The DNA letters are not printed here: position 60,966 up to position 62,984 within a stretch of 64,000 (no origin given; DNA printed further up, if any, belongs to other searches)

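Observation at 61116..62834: Intein with a homing-endonuclease domain inserted immediately after the HxHxDH zinc-binding motif of aCPSF1/FttA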

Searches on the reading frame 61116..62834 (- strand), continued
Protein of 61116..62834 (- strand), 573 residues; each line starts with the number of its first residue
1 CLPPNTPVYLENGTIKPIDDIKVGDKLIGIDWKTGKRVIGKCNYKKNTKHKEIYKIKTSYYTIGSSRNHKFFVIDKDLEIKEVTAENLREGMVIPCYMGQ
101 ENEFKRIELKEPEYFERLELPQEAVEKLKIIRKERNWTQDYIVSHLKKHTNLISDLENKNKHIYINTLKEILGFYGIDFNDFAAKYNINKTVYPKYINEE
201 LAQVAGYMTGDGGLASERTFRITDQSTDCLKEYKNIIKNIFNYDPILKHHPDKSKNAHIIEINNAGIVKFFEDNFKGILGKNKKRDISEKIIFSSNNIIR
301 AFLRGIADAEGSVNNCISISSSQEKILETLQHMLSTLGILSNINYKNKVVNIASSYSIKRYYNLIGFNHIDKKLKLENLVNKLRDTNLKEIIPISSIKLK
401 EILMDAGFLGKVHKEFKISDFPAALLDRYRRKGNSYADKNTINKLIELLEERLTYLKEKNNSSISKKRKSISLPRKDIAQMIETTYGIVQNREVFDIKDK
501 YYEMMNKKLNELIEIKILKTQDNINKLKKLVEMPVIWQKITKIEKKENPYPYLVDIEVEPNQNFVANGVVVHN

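Call 40: search_protein_families(library=pfam, proteins=[P0005, P0007, P0008, P0028, P0137, P0047, P0160, P0006], max_evalue=0.01)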
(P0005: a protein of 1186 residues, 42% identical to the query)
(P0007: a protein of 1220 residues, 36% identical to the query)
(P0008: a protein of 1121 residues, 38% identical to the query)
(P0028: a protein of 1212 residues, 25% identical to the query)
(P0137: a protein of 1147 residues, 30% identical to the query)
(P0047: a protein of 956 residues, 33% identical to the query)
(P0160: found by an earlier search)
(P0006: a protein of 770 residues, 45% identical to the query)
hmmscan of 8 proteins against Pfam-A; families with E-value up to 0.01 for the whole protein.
P0005 (1186 aa): 14 families
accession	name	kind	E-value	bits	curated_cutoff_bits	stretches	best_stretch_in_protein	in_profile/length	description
PF10996.14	Beta-Casp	-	8.8e-30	104.1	27.7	1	1003-1127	2-120/120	Beta-Casp domain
PF14890.11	Intein_splicing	-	1.4e-21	77.3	35.8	1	257-828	8-155/155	Intein splicing domain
PF14528.11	LAGLIDADG_3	-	6.7e-19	68.4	22.5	1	543-620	3-82/82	LAGLIDADG-like domain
PF17214.9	KH_TffA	-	4.2e-17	62.3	22.6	1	3-64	6-67/68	Transcription termination factor FttA, KH domain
PF16661.11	Lactamase_B_6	-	2.3e-10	40.6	27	1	837-947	62-175/193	Metallo-beta-lactamase superfamily domain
PF00753.33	Lactamase_B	-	2.9e-10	40.8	22.7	1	188-244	4-57/196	Metallo-beta-lactamase superfamily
PF01381.28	HTH_3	-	1.8e-06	28.3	23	1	375-426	4-55/55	Helix-turn-helix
PF12844.13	HTH_19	-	5.3e-06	26.7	30.2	1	375-429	7-61/64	Helix-turn-helix domain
PF12706.13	Lactamase_B_2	-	6.7e-06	26.3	27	1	201-252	2-52/200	Beta-lactamase superfamily domain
PF07650.23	KH_2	-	4.9e-05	23.5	22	1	77-121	11-53/78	KH domain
PF05204.19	Hom_end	-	6.5e-05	23.5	21.1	1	545-610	16-88/110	Homing endonuclease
PF07521.17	RMMBL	-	0.00019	21.8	21.6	1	1149-1177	4-32/63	Zn-dependent metallo-hydrolase RNA specificity domain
PF13483.12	Lactamase_B_3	-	0.0045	17.4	24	1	188-247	5-53/160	Beta-lactamase superfamily domain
PF01079.26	Hint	-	0.0093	16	29.7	0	240-317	9-80/213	Hint module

P0007 (1220 aa): 14 families
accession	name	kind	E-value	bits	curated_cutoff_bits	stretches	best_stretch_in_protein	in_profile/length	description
PF10996.14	Beta-Casp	-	9.2e-33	113.8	27.7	1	1005-1129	1-120/120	Beta-Casp domain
PF17214.9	KH_TffA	-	1e-23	83.5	22.6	1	6-71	3-68/68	Transcription termination factor FttA, KH domain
PF14890.11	Intein_splicing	-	4.6e-17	62.7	35.8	1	252-831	1-155/155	Intein splicing domain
PF07521.17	RMMBL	-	9.1e-17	61.3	21.6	1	1148-1209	2-61/63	Zn-dependent metallo-hydrolase RNA specificity domain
PF14528.11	LAGLIDADG_3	-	1.6e-14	54.3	22.5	1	550-619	5-82/82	LAGLIDADG-like domain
PF01381.28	HTH_3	-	4.2e-13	49.5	23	1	380-433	2-55/55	Helix-turn-helix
PF16661.11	Lactamase_B_6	-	1.3e-10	41.5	27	1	834-949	52-174/193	Metallo-beta-lactamase superfamily domain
PF00753.33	Lactamase_B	-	5.6e-07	30.1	22.7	1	194-245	5-57/196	Metallo-beta-lactamase superfamily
PF12706.13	Lactamase_B_2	-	1.8e-06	28.2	27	1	207-245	3-44/200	Beta-lactamase superfamily domain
PF12844.13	HTH_19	-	2.4e-06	27.8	30.2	1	379-436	4-61/64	Helix-turn-helix domain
PF13560.12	HTH_31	-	3.1e-06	27.8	27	1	377-431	4-59/64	Helix-turn-helix domain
PF07650.23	KH_2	-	9.7e-05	22.6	22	1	101-127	27-53/78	KH domain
PF13443.12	HTH_26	-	0.00019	22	22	1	380-432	3-56/63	Cro/C1-type HTH DNA-binding domain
PF13483.12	Lactamase_B_3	-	0.00061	20.2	24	1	193-250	5-55/160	Beta-lactamase superfamily domain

P0008 (1121 aa): 10 families
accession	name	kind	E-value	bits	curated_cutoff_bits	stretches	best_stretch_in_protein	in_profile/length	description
PF10996.14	Beta-Casp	-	2.7e-27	96.1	27.7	1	914-1035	2-120/120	Beta-Casp domain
PF14890.11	Intein_splicing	-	1.4e-17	64.3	35.8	1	250-739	1-155/155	Intein splicing domain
PF17214.9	KH_TffA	-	3e-15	56.4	22.6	1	5-62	9-66/68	Transcription termination factor FttA, KH domain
PF14528.11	LAGLIDADG_3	-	2.2e-13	50.7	22.5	2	465-533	2-82/82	LAGLIDADG-like domain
PF00753.33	Lactamase_B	-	1.1e-11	45.4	22.7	1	186-243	5-57/196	Metallo-beta-lactamase superfamily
PF07521.17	RMMBL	-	4e-11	43.2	21.6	1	1049-1112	2-63/63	Zn-dependent metallo-hydrolase RNA specificity domain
PF12706.13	Lactamase_B_2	-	3.2e-07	30.6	27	1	198-246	2-47/200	Beta-lactamase superfamily domain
PF16661.11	Lactamase_B_6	-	5.7e-07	29.5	27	1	748-858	62-175/193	Metallo-beta-lactamase superfamily domain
PF07650.23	KH_2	-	0.00022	21.4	22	1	95-120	28-53/78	KH domain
PF13483.12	Lactamase_B_3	-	0.0053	17.2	24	0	185-247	5-54/160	Beta-lactamase superfamily domain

P0028 (1212 aa): 12 families
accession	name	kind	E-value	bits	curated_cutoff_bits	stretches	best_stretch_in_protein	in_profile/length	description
PF10996.14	Beta-Casp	-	4.2e-29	102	27.7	1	999-1120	1-120/120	Beta-Casp domain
PF14890.11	Intein_splicing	-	2.3e-24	86.4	35.8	1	253-825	1-155/155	Intein splicing domain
PF17214.9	KH_TffA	-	1.9e-19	69.8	22.6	1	3-69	2-68/68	Transcription termination factor FttA, KH domain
PF07521.17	RMMBL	-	1e-18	67.5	21.6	1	1140-1203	2-63/63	Zn-dependent metallo-hydrolase RNA specificity domain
PF14528.11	LAGLIDADG_3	-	1.5e-14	54.4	22.5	1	550-631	2-82/82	LAGLIDADG-like domain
PF00753.33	Lactamase_B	-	2.5e-11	44.3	22.7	1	190-246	5-57/196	Metallo-beta-lactamase superfamily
PF13560.12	HTH_31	-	5.2e-11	43.1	27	1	373-427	6-61/64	Helix-turn-helix domain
PF01381.28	HTH_3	-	1.4e-10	41.5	23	1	373-427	1-55/55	Helix-turn-helix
PF12706.13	Lactamase_B_2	-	1.1e-08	35.4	27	1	202-260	2-58/200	Beta-lactamase superfamily domain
PF16661.11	Lactamase_B_6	-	2.9e-07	30.5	27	1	835-943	63-174/193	Metallo-beta-lactamase superfamily domain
PF13483.12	Lactamase_B_3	-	0.00026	21.4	24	1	189-249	5-53/160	Beta-lactamase superfamily domain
PF07650.23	KH_2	-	0.006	16.8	22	0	86-122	12-50/78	KH domain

P0137 (1147 aa): 11 families
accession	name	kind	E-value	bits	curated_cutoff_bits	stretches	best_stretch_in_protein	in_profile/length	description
PF14890.11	Intein_splicing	-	1.3e-30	106.7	35.8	1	251-762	1-155/155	Intein splicing domain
PF10996.14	Beta-Casp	-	2.1e-27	96.5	27.7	1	937-1061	2-120/120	Beta-Casp domain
PF17214.9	KH_TffA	-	1.3e-16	60.7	22.6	1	3-65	5-67/68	Transcription termination factor FttA, KH domain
PF14528.11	LAGLIDADG_3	-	7.6e-16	58.6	22.5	1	550-624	3-82/82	LAGLIDADG-like domain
PF16661.11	Lactamase_B_6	-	8.7e-13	48.5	27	1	771-878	62-172/193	Metallo-beta-lactamase superfamily domain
PF07521.17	RMMBL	-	1.2e-12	48.1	21.6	1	1075-1135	2-60/63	Zn-dependent metallo-hydrolase RNA specificity domain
PF00753.33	Lactamase_B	-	1.3e-10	42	22.7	1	189-244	4-57/196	Metallo-beta-lactamase superfamily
PF12706.13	Lactamase_B_2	-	2.7e-07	30.8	27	1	202-244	2-44/200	Beta-lactamase superfamily domain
PF01381.28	HTH_3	-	1.1e-05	25.8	23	1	373-419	1-48/55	Helix-turn-helix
PF07650.23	KH_2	-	9.9e-05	22.5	22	1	82-122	13-53/78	KH domain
PF13560.12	HTH_31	-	0.002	18.8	27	1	373-419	6-54/64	Helix-turn-helix domain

P0047 (956 aa): 9 families
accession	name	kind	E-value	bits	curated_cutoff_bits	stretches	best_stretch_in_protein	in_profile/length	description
PF10996.14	Beta-Casp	-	4.6e-27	95.4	27.7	1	761-869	18-120/120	Beta-Casp domain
PF14890.11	Intein_splicing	-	2.6e-23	83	35.8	1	151-575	2-155/155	Intein splicing domain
PF14528.11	LAGLIDADG_3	-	6.8e-23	81.2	22.5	2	356-436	2-82/82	LAGLIDADG-like domain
PF07521.17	RMMBL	-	1.6e-12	47.7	21.6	1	884-946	2-62/63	Zn-dependent metallo-hydrolase RNA specificity domain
PF00753.33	Lactamase_B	-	5.9e-10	39.8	22.7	1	89-143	5-57/196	Metallo-beta-lactamase superfamily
PF16661.11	Lactamase_B_6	-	5.5e-08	32.8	27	1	584-693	62-174/193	Metallo-beta-lactamase superfamily domain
PF12706.13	Lactamase_B_2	-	1.2e-07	32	27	1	101-166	2-67/200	Beta-lactamase superfamily domain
PF13483.12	Lactamase_B_3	-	0.0015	18.9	24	1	88-159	5-58/160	Beta-lactamase superfamily domain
PF07650.23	KH_2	-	0.0062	16.8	22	0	1-23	31-53/78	KH domain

P0160 (1211 aa): 15 families
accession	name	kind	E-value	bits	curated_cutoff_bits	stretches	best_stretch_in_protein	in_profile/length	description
PF10996.14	Beta-Casp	-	3.9e-29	102.1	27.7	1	997-1121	2-120/120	Beta-Casp domain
PF17214.9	KH_TffA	-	3.3e-19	69.1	22.6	1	3-64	6-67/68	Transcription termination factor FttA, KH domain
PF14528.11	LAGLIDADG_3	-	2e-18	66.9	22.5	2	545-613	3-82/82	LAGLIDADG-like domain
PF14890.11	Intein_splicing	-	2.4e-18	66.8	35.8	1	255-822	3-155/155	Intein splicing domain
PF16661.11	Lactamase_B_6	-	6.5e-14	52.2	27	1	831-939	62-173/193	Metallo-beta-lactamase superfamily domain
PF07521.17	RMMBL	-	1.5e-13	51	21.6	1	1142-1202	5-63/63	Zn-dependent metallo-hydrolase RNA specificity domain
PF00753.33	Lactamase_B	-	1.9e-11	44.7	22.7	1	188-246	4-57/196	Metallo-beta-lactamase superfamily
PF01381.28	HTH_3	-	2.8e-07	30.9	23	1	374-424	1-51/55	Helix-turn-helix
PF12844.13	HTH_19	-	1.9e-06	28.1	30.2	1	374-434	4-64/64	Helix-turn-helix domain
PF12706.13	Lactamase_B_2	-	2.1e-06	27.9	27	1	201-246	2-44/200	Beta-lactamase superfamily domain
PF07650.23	KH_2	-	1.7e-05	25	22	1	73-121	4-53/78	KH domain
PF13483.12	Lactamase_B_3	-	0.00023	21.6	24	1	188-269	5-71/160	Beta-lactamase superfamily domain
PF01079.26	Hint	-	0.0012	18.9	29.7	1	241-341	8-116/213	Hint module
PF05204.19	Hom_end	-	0.0036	17.8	21.1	0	546-598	15-70/110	Homing endonuclease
PF13560.12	HTH_31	-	0.0044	17.7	27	1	373-404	5-36/64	Helix-turn-helix domain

P0006 (770 aa): 11 families
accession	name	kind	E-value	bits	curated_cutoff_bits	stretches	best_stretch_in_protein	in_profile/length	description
PF17214.9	KH_TffA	-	5.1e-19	68.5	22.6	1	5-66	6-67/68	Transcription termination factor FttA, KH domain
PF14528.11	LAGLIDADG_3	-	4.8e-18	65.6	22.5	1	544-621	2-82/82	LAGLIDADG-like domain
PF00753.33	Lactamase_B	-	9.1e-10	39.2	22.7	1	190-246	4-57/196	Metallo-beta-lactamase superfamily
PF14890.11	Intein_splicing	-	3.7e-09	37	35.8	1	258-515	7-96/155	Intein splicing domain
PF07650.23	KH_2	-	2.4e-06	27.7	22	1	77-123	6-53/78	KH domain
PF12706.13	Lactamase_B_2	-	8.4e-06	26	27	1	203-246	2-44/200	Beta-lactamase superfamily domain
PF12844.13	HTH_19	-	5e-05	23.6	30.2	1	374-428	4-58/64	Helix-turn-helix domain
PF01381.28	HTH_3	-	7.5e-05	23.1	23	1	375-428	2-55/55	Helix-turn-helix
PF13483.12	Lactamase_B_3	-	0.00019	21.9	24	1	190-262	5-64/160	Beta-lactamase superfamily domain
PF13560.12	HTH_31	-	0.0074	17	27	0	373-427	5-60/64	Helix-turn-helix domain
PF05204.19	Hom_end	-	0.0077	16.8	21.1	0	533-595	2-67/110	Homing endonuclease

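Call 42: search_protein_families(library=pfam, proteins=[P0012, P0015, P0017, P0019, P0016, P0022, P0024, P0027], max_evalue=0.00001)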
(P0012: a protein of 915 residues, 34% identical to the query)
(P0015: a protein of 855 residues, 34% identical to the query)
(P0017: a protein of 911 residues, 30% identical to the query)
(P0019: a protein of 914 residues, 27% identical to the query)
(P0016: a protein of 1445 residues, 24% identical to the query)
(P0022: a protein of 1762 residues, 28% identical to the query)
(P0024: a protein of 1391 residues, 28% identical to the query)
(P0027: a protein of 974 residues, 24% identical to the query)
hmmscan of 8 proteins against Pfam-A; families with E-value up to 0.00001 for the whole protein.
P0012 (915 aa): 8 families
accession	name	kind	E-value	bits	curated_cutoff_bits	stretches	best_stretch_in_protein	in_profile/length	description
PF03464.20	eRF1_2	-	1.6e-32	113.1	27.1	1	686-777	41-133/133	eRF1 domain 2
PF03465.20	eRF1_3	-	2.6e-21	76.5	25.8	1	780-915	1-105/106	eRF1 domain 3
PF14528.11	LAGLIDADG_3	-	3.9e-20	72.3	22.5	2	479-560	1-82/82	LAGLIDADG-like domain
PF14890.11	Intein_splicing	-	8.5e-18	65.1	35.8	1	207-686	18-155/155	Intein splicing domain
PF03463.20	eRF1_1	-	1.9e-14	54.2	23.8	1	21-139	5-122/123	eRF1 domain 1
PF01381.28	HTH_3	-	1.5e-10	41.4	23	1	316-367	4-55/55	Helix-turn-helix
PF12844.13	HTH_19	-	3.8e-10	40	30.2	1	313-367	4-58/64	Helix-turn-helix domain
PF13443.12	HTH_26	-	4.2e-06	27.3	22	0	317-364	6-54/63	Cro/C1-type HTH DNA-binding domain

P0015 (855 aa): 9 families
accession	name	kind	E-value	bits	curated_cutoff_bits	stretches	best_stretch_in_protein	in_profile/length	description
PF03464.20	eRF1_2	-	4.2e-23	82.6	27.1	1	675-763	41-132/133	eRF1 domain 2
PF03465.20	eRF1_3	-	1e-16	61.7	25.8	1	767-855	1-104/106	eRF1 domain 3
PF14890.11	Intein_splicing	-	1.5e-16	61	35.8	1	186-675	3-155/155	Intein splicing domain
PF14528.11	LAGLIDADG_3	-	4.8e-16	59.2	22.5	1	473-548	5-81/82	LAGLIDADG-like domain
PF03463.20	eRF1_1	-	5e-13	49.5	23.8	1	10-130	2-122/123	eRF1 domain 1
PF01381.28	HTH_3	-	1.1e-12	48.2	23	1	303-357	1-55/55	Helix-turn-helix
PF18854.6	baeRF_family10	-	2.7e-08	34.6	27.1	0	676-745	60-127/143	Bacterial archaeo-eukaryotic release factor family 10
PF13560.12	HTH_31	-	7.2e-06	26.7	27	0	302-350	5-54/64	Helix-turn-helix domain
PF13443.12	HTH_26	-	8.7e-06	26.3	22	1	303-360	2-60/63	Cro/C1-type HTH DNA-binding domain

P0017 (911 aa): 10 families
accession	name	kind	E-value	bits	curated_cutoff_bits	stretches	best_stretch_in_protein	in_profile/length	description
PF03464.20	eRF1_2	-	2.1e-31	109.4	27.1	2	682-775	41-133/133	eRF1 domain 2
PF03465.20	eRF1_3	-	1.3e-25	90.4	25.8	1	778-910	1-106/106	eRF1 domain 3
PF14528.11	LAGLIDADG_3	-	1.1e-22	80.5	22.5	2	476-557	2-81/82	LAGLIDADG-like domain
PF14890.11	Intein_splicing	-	2.8e-18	66.6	35.8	1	192-682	3-155/155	Intein splicing domain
PF03463.20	eRF1_1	-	6.6e-15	55.6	23.8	1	15-137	1-123/123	eRF1 domain 1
PF01381.28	HTH_3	-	2.3e-10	40.8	23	1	309-360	1-52/55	Helix-turn-helix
PF18854.6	baeRF_family10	-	1.4e-08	35.6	27.1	0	130-182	3-55/143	Bacterial archaeo-eukaryotic release factor family 10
PF12844.13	HTH_19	-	1.9e-07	31.3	30.2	1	308-359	3-54/64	Helix-turn-helix domain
PF01079.26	Hint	-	6.3e-06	26.4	29.7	0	180-277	10-104/213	Hint module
PF13560.12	HTH_31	-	9.4e-06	26.3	27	0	308-359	5-57/64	Helix-turn-helix domain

P0019 (914 aa): 9 families
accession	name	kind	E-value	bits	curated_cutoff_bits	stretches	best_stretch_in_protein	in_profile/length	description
PF03464.20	eRF1_2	-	1.8e-24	87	27.1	1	695-781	41-132/133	eRF1 domain 2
PF03465.20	eRF1_3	-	9.4e-19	68.3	25.8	1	786-914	2-105/106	eRF1 domain 3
PF14528.11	LAGLIDADG_3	-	8.9e-16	58.4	22.5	1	474-549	2-82/82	LAGLIDADG-like domain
PF14890.11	Intein_splicing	-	2.9e-15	56.8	35.8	1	188-695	2-155/155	Intein splicing domain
PF03463.20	eRF1_1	-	7.9e-15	55.4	23.8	1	17-133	6-122/123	eRF1 domain 1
PF01381.28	HTH_3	-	1.6e-07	31.7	23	1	312-360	4-52/55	Helix-turn-helix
PF13560.12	HTH_31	-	5e-07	30.4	27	1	308-360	5-58/64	Helix-turn-helix domain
PF12844.13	HTH_19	-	2.3e-06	27.8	30.2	1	312-367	7-62/64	Helix-turn-helix domain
PF18854.6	baeRF_family10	-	4.5e-06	27.4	27.1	0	682-773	59-135/143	Bacterial archaeo-eukaryotic release factor family 10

P0016 (1445 aa): 8 families
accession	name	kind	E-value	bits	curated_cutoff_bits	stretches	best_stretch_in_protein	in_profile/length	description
PF00493.29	MCM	-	7.2e-72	241.6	23.3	3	1180-1257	147-224/224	MCM P-loop domain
PF14890.11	Intein_splicing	-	6.5e-47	159.6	35.8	2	51-570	11-155/155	Intein splicing domain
PF14528.11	LAGLIDADG_3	-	1.4e-43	147.4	22.5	2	282-357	3-82/82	LAGLIDADG-like domain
PF17855.7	MCM_lid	-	1.4e-26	93.2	27.4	1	1271-1355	1-87/87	MCM AAA-lid domain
PF01381.28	HTH_3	-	1.2e-13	51.2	23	1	456-498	1-42/55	Helix-turn-helix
PF12844.13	HTH_19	-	1.7e-10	41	30.2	0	456-495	4-42/64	Helix-turn-helix domain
PF13560.12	HTH_31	-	1.1e-08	35.7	27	0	454-498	4-48/64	Helix-turn-helix domain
PF21120.3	MCM_WH_arc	-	7.1e-06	26.4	26.1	0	1382-1443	1-63/63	Archaeal MCM, winged-helix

P0022 (1762 aa): 8 families
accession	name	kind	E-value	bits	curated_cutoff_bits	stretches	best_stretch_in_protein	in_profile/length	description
PF00493.29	MCM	-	4.8e-72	242.1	23.3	2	1446-1572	98-224/224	MCM P-loop domain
PF14890.11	Intein_splicing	-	4.8e-50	169.8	35.8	2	903-1445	3-155/155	Intein splicing domain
PF14528.11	LAGLIDADG_3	-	9.6e-43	144.8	22.5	2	1221-1316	2-81/82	LAGLIDADG-like domain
PF17855.7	MCM_lid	-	1.2e-28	99.9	27.4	1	1586-1672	2-87/87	MCM AAA-lid domain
PF17207.9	MCM_OB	-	2.4e-23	82.7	24.8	1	90-219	1-125/126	MCM OB domain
PF01381.28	HTH_3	-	2.6e-11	43.8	23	1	695-736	1-46/55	Helix-turn-helix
PF14551.11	MCM_N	-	1.1e-10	42.2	24.9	1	9-70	2-72/95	MCM N-terminal domain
PF01078.27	Mg_chelatase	-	3.8e-06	26.9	20.3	0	1460-1521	97-158/207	Magnesium chelatase, subunit ChlI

P0024 (1391 aa): 4 families
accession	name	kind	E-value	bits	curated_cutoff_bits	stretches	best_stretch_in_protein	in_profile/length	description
PF08423.17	Rad51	-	1e-76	257.9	22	3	700-862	39-204/244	Rad51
PF14890.11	Intein_splicing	-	4.1e-34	118.1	35.8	2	868-1347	1-155/155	Intein splicing domain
PF14528.11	LAGLIDADG_3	-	3.6e-32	110.9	22.5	2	1147-1218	3-82/82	LAGLIDADG-like domain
PF14520.12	HHH_5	-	5.8e-08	33.5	27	1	86-138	4-56/57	Helix-hairpin-helix domain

P0027 (974 aa): 8 families
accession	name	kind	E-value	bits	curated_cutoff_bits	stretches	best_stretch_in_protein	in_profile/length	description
PF14528.11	LAGLIDADG_3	-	9.7e-27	93.5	22.5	1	486-562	2-82/82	LAGLIDADG-like domain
PF03464.20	eRF1_2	-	7.6e-26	91.4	27.1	1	757-844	41-132/133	eRF1 domain 2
PF03465.20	eRF1_3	-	3.1e-23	82.7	25.8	1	849-974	2-105/106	eRF1 domain 3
PF03463.20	eRF1_1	-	3.3e-19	69.5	23.8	1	13-134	2-123/123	eRF1 domain 1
PF14890.11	Intein_splicing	-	1.4e-18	67.6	35.8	1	188-757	1-155/155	Intein splicing domain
PF13560.12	HTH_31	-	1.8e-08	35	27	1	306-357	4-56/64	Helix-turn-helix domain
PF01381.28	HTH_3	-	1.9e-07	31.4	23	1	308-362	1-55/55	Helix-turn-helix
PF18854.6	baeRF_family10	-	2.2e-06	28.4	27.1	0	741-821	59-122/143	Bacterial archaeo-eukaryotic release factor family 10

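Call 55: find_related_loci(query=A2, collection=viral_contigs, flank=3000)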
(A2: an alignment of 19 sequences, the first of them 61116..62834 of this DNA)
Query A2 (573 aa) in viral_contigs; peptide patterns used: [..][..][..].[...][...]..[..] (x = any residue, [..] = any of these).
174 stretches matched a pattern; 49 encode a relative of the query (tblastn E <= 1e-3); 49 distinct loci.
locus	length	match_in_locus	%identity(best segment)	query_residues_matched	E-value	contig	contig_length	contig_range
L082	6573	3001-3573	25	192-381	6e-14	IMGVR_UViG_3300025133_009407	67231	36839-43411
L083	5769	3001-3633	26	198-400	6e-12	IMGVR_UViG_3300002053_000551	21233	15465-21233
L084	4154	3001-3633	26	198-400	6e-12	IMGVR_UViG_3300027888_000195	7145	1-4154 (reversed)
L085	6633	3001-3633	26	198-400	8e-12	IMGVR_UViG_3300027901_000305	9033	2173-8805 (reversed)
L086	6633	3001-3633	26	198-400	8e-12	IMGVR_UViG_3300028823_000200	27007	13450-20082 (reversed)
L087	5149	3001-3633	26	198-400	7e-11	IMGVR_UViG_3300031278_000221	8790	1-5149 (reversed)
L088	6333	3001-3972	25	1-311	9e-11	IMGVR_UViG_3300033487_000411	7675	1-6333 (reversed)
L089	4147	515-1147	26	198-400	9e-11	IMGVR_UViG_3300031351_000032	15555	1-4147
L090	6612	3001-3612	25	194-390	2e-10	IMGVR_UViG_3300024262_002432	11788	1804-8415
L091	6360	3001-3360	34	290-406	4e-10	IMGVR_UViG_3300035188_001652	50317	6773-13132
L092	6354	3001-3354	33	290-393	9e-10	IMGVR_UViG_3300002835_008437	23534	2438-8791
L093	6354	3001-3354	35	290-393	1e-9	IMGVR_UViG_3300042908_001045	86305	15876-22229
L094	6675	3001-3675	25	152-361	3e-9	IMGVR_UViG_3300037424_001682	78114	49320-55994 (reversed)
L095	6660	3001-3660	25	206-397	3e-9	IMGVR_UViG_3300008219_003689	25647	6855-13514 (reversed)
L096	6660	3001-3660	25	206-397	3e-9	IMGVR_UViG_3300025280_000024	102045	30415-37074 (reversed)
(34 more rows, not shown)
